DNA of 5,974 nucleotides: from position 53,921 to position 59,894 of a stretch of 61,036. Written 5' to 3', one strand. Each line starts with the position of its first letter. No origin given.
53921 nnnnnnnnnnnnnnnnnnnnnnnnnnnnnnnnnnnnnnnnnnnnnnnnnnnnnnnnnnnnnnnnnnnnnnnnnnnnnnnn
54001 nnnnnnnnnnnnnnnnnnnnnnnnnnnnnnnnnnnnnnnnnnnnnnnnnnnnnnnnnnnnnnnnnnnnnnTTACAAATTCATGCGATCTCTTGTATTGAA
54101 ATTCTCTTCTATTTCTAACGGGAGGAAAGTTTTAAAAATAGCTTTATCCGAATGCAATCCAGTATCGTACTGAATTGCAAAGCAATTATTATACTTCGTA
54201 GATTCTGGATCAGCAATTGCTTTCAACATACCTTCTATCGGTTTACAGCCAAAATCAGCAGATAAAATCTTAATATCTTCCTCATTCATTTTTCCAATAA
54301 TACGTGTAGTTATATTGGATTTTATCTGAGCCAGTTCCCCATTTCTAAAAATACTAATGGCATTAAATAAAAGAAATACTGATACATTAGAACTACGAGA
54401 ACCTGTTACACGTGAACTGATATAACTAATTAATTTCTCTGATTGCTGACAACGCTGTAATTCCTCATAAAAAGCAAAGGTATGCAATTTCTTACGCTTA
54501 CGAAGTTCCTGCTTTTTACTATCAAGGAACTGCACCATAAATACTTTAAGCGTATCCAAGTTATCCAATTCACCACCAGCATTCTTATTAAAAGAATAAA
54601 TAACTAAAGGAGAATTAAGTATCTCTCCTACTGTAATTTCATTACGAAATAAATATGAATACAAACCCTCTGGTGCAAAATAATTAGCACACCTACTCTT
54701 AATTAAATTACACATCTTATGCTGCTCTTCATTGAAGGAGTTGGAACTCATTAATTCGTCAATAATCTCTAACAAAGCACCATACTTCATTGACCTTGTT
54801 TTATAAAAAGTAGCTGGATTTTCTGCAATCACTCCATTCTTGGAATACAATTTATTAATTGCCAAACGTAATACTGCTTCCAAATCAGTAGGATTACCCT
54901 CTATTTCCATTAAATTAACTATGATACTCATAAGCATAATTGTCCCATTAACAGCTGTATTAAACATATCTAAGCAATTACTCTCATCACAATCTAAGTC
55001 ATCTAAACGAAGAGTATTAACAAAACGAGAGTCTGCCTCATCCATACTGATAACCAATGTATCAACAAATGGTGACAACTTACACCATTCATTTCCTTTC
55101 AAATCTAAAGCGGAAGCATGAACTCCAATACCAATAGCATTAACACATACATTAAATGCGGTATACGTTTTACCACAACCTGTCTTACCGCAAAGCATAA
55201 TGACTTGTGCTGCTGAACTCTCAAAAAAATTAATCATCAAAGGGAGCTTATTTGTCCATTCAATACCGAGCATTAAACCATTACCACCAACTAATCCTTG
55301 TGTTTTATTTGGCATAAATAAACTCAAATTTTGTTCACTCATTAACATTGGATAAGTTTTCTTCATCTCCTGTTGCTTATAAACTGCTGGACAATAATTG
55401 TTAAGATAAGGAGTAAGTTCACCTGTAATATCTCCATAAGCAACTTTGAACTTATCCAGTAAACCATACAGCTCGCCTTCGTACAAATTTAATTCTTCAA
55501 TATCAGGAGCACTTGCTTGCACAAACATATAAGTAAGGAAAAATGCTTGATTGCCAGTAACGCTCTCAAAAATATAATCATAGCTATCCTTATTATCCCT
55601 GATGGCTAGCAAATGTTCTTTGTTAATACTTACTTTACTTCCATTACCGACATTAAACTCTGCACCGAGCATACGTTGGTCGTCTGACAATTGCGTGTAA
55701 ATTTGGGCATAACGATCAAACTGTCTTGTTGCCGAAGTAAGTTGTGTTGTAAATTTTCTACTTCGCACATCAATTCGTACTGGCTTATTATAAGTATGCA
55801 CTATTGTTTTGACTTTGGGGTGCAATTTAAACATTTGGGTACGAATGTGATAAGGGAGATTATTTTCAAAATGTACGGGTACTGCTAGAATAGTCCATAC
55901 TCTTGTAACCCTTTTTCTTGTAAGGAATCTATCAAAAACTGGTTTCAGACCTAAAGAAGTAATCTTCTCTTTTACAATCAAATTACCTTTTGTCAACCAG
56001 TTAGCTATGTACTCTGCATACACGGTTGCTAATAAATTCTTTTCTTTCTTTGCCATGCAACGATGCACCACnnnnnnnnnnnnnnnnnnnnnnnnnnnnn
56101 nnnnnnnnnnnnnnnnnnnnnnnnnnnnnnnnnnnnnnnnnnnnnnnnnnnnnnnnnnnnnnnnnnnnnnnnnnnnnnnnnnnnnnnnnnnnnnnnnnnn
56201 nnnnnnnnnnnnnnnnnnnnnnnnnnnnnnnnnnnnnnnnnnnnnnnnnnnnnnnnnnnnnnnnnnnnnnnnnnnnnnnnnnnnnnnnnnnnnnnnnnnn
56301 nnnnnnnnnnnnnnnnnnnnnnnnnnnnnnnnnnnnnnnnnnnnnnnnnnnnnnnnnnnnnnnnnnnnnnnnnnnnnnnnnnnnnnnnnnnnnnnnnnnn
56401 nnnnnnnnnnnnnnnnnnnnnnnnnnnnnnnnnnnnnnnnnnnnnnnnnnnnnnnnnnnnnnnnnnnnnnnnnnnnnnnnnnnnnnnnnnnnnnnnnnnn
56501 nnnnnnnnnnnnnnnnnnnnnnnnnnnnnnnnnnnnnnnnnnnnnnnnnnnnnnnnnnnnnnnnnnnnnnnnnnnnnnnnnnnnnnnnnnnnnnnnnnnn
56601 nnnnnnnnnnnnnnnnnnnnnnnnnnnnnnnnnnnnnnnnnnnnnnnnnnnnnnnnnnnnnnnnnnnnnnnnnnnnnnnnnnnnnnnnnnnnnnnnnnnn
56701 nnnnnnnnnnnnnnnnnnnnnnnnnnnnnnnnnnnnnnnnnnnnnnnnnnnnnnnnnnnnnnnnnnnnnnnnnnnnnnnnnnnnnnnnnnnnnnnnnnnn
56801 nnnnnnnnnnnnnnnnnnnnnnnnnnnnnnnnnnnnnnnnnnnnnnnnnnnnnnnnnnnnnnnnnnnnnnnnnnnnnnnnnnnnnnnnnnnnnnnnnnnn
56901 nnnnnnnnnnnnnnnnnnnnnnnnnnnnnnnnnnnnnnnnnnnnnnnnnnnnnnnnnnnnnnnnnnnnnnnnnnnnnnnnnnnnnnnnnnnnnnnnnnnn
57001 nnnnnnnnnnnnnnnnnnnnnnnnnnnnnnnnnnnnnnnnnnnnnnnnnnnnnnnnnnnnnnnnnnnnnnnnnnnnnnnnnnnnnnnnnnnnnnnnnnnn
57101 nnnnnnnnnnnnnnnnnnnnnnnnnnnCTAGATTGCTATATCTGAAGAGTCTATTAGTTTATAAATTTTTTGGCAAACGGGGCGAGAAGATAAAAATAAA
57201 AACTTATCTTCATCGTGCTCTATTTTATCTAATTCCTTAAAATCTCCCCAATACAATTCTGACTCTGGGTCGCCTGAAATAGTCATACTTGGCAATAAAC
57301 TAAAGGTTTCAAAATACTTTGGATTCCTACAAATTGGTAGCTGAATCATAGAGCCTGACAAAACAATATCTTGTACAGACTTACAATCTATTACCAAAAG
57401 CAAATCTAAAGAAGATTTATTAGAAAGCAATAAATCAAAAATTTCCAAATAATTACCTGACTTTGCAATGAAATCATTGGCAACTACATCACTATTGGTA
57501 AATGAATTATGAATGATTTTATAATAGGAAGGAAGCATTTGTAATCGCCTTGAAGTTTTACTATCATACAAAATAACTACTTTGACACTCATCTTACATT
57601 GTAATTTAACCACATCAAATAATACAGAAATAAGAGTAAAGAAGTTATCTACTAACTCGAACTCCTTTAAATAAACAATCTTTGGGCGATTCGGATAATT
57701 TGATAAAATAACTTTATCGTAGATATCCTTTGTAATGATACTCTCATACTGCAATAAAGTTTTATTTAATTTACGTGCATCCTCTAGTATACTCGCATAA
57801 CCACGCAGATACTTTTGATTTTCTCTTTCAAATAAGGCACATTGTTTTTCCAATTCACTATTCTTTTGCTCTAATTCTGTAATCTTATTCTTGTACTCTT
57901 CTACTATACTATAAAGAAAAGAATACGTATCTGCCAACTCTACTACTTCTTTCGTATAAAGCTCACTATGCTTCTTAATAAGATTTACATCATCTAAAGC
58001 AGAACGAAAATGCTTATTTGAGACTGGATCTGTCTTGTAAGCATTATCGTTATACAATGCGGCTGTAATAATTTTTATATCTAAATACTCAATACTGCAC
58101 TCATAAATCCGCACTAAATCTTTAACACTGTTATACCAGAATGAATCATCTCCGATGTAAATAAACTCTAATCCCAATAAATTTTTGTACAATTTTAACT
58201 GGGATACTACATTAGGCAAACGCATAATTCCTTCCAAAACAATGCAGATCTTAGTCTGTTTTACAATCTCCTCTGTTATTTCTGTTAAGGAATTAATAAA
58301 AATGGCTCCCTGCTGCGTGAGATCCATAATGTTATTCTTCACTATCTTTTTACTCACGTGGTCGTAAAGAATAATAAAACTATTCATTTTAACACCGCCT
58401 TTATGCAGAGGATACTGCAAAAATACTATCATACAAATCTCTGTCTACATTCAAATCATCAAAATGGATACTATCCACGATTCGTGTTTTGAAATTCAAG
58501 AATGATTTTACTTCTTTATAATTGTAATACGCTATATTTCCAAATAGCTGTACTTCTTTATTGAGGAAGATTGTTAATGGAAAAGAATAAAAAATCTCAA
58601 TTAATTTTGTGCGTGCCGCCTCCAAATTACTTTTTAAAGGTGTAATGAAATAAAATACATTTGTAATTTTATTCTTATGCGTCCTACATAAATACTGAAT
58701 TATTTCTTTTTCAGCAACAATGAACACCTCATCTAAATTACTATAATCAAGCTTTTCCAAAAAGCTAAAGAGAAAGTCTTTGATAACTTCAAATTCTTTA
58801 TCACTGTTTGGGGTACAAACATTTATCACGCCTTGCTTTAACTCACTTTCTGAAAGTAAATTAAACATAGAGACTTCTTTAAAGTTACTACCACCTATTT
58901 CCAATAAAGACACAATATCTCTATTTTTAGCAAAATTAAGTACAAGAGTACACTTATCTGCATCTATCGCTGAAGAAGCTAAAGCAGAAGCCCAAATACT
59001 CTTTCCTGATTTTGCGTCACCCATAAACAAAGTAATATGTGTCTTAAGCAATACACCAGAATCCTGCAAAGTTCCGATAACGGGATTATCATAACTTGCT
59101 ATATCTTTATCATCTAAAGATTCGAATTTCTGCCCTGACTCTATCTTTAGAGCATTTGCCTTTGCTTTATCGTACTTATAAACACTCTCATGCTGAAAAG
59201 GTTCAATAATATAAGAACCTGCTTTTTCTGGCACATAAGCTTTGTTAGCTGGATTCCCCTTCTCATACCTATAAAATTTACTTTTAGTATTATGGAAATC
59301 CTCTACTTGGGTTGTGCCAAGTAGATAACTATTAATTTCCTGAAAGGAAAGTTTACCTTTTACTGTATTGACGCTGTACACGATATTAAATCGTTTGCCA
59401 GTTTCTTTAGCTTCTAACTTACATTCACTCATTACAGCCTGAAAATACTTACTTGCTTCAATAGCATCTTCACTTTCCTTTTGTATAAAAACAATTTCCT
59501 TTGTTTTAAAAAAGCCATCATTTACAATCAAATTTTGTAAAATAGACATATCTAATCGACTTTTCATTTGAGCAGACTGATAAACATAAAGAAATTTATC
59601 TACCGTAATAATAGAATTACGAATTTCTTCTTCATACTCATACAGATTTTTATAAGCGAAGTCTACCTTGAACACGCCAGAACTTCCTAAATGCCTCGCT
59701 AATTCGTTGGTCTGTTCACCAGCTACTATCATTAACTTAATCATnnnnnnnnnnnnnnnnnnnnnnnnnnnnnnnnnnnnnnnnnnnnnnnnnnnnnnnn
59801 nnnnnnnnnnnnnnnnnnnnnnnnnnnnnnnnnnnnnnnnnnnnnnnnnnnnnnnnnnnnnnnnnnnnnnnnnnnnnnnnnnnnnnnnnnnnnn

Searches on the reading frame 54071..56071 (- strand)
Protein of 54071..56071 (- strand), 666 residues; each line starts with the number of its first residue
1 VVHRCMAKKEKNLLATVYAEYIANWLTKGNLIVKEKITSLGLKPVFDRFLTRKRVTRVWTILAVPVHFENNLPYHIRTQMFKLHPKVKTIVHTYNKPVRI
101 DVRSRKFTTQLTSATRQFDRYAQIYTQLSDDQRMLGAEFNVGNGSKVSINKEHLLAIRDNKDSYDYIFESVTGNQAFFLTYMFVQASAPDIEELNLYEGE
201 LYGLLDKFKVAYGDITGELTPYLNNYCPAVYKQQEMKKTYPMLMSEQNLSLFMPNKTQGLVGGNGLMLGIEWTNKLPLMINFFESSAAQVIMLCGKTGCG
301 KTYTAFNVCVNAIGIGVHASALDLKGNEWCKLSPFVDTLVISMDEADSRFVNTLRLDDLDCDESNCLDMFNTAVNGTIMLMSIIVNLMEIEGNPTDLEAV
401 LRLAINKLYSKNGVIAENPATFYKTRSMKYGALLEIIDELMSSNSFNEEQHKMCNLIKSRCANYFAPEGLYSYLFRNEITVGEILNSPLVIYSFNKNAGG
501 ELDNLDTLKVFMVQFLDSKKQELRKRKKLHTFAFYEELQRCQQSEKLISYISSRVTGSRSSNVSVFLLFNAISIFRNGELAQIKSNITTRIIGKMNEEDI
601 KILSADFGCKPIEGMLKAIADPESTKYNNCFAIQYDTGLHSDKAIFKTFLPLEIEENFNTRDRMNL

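Call 10: search_protein_families(library=pfam, proteins=[window:54071-56071:-], max_evalue=0.01)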
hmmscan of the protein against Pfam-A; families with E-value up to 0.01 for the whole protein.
window:54071-56071:- (666 aa): 0 families

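Call 40: search_protein_families(library=phrogs, proteins=[window:54071-56071:-], max_evalue=0.001)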
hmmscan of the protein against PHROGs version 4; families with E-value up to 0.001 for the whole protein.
window:54071-56071:- (666 aa): 0 families

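Call 59: search_solved_structures(query=window:54071-56071:-, max_evalue=1)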
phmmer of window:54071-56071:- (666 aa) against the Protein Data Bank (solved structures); distinct sequences matched with E-value up to 1: 2.
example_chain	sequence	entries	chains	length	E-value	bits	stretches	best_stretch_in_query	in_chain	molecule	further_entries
4yw1_A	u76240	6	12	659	0.036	15.7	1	470-559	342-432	Neuraminidase C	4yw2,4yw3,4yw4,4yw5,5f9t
4yz1_A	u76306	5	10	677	0.038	15.6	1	470-559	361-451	Putative neuraminidase | Sialidase NanC | Neuraminidase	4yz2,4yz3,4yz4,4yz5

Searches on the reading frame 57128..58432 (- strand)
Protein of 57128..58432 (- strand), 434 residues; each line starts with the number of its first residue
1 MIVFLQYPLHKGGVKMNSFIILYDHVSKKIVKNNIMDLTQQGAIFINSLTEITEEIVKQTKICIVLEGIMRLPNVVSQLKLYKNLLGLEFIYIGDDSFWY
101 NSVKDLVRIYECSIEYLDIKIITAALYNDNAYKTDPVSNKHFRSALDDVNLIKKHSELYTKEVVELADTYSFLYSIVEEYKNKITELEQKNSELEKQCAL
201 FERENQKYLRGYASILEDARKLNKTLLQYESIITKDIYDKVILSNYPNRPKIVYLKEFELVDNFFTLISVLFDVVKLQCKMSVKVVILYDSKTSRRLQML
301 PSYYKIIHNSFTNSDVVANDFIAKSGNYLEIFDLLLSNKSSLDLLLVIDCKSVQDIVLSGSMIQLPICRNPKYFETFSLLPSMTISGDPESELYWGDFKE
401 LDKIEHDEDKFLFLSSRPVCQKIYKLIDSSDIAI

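Call 11: search_protein_families(library=pfam, proteins=[window:57128-58432:-], max_evalue=0.01)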
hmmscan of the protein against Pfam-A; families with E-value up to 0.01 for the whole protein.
window:57128-58432:- (434 aa): 1 family
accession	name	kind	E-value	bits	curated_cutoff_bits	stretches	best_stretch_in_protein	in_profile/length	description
PF25443.1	ANG-1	-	0.0027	18.3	28.5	1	178-234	17-70/105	ANG-1-like domain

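Call 40: search_protein_families(library=phrogs, proteins=[window:57128-58432:-], max_evalue=0.001)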
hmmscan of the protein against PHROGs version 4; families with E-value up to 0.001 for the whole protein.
window:57128-58432:- (434 aa): 0 families

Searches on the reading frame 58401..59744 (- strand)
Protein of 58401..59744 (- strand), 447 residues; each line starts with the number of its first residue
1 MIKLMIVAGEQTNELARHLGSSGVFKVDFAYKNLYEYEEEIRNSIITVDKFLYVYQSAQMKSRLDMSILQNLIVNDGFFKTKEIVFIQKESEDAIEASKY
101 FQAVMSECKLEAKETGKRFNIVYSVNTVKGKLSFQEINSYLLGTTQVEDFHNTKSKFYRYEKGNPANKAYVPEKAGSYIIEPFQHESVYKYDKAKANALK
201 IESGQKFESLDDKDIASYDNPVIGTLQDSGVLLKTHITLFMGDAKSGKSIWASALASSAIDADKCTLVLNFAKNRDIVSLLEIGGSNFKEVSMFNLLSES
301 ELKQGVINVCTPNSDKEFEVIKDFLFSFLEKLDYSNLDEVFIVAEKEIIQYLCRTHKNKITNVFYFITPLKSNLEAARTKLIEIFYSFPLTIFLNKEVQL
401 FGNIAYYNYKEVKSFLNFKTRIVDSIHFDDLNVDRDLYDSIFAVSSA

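Call 11: search_protein_families(library=pfam, proteins=[window:58401-59744:-], max_evalue=0.01)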
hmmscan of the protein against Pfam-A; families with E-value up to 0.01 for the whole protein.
window:58401-59744:- (447 aa): 0 families

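Call 40: search_protein_families(library=phrogs, proteins=[window:58401-59744:-], max_evalue=0.001)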
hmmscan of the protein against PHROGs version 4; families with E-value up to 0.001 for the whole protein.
window:58401-59744:- (447 aa): 0 families

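Call 60: search_solved_structures(query=window:58401-59744:-, max_evalue=1)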
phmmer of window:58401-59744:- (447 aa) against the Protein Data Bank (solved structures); distinct sequences matched with E-value up to 1: 1.
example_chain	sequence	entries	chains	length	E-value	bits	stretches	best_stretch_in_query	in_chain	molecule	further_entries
7dqx_A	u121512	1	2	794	0.55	12.3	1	12-58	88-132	6-hydroxypseudooxynicotine dehydrogenase complex subunit gamma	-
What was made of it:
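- Tried and rejected: PDB sequence searches of the two Walker-A proteins were empty (calls 59, 60).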
